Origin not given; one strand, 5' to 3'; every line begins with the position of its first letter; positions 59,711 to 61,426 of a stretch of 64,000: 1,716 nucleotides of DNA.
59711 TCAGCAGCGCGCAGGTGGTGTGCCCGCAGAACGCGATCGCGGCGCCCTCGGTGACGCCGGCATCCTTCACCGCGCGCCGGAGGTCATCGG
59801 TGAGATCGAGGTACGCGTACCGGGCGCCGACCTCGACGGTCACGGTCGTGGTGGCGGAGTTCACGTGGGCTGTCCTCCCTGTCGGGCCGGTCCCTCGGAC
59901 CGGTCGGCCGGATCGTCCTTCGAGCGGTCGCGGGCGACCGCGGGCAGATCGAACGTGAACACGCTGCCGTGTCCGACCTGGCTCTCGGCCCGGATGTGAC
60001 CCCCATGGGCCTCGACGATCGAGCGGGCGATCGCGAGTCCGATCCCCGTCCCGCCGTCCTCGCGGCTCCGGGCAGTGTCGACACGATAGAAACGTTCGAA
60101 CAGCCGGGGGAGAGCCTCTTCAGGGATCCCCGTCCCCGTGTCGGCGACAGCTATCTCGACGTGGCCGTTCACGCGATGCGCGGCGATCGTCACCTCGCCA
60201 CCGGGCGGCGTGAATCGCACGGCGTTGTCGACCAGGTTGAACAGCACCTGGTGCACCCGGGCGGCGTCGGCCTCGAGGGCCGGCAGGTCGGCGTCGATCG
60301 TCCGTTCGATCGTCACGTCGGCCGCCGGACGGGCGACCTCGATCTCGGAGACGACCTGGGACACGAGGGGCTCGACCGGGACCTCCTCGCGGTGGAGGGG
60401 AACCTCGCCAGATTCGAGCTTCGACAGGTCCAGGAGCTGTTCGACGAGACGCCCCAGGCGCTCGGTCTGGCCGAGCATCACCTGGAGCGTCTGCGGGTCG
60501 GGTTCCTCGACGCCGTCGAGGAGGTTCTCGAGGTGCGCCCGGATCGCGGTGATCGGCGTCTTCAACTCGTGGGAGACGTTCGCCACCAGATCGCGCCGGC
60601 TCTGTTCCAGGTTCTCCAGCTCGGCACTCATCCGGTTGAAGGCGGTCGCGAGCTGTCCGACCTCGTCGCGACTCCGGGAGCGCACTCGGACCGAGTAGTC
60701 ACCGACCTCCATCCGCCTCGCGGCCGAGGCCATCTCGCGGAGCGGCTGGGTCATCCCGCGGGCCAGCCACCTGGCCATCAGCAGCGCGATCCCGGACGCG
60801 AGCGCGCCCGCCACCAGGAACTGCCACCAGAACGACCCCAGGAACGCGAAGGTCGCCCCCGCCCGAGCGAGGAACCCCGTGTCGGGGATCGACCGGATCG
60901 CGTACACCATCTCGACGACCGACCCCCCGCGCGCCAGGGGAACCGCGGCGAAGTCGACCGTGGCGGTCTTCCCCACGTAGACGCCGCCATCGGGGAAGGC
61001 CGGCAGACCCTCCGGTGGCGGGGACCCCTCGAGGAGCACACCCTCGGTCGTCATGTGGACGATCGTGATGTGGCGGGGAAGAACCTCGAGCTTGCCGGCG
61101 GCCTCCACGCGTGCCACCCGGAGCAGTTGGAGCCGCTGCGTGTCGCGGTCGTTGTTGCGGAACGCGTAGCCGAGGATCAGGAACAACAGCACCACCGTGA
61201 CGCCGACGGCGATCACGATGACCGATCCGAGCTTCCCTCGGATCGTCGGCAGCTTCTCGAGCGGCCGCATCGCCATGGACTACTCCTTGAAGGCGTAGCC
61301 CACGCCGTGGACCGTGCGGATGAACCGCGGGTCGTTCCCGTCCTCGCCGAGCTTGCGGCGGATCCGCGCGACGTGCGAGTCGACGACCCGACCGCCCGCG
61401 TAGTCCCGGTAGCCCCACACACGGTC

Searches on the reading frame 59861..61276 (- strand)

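Call 83: search_protein_families(library=pfam, proteins=[window:59861-61276:-], max_evalue=0.00001)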
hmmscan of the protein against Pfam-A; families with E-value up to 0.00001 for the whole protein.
window:59861-61276:- (471 aa): 3 families
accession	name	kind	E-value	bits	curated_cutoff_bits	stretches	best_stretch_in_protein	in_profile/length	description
PF02518.31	HATPase_c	-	8e-34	116.9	26.4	1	337-446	2-109/111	Histidine kinase-, DNA gyrase B-, and HSP90-like ATPase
PF00512.31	HisKA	-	2e-19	69.8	26.9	1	226-290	1-66/66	His Kinase A (phospho-acceptor) domain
PF00672.30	HAMP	-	7.2e-17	61.9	25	1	170-221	1-52/53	HAMP domain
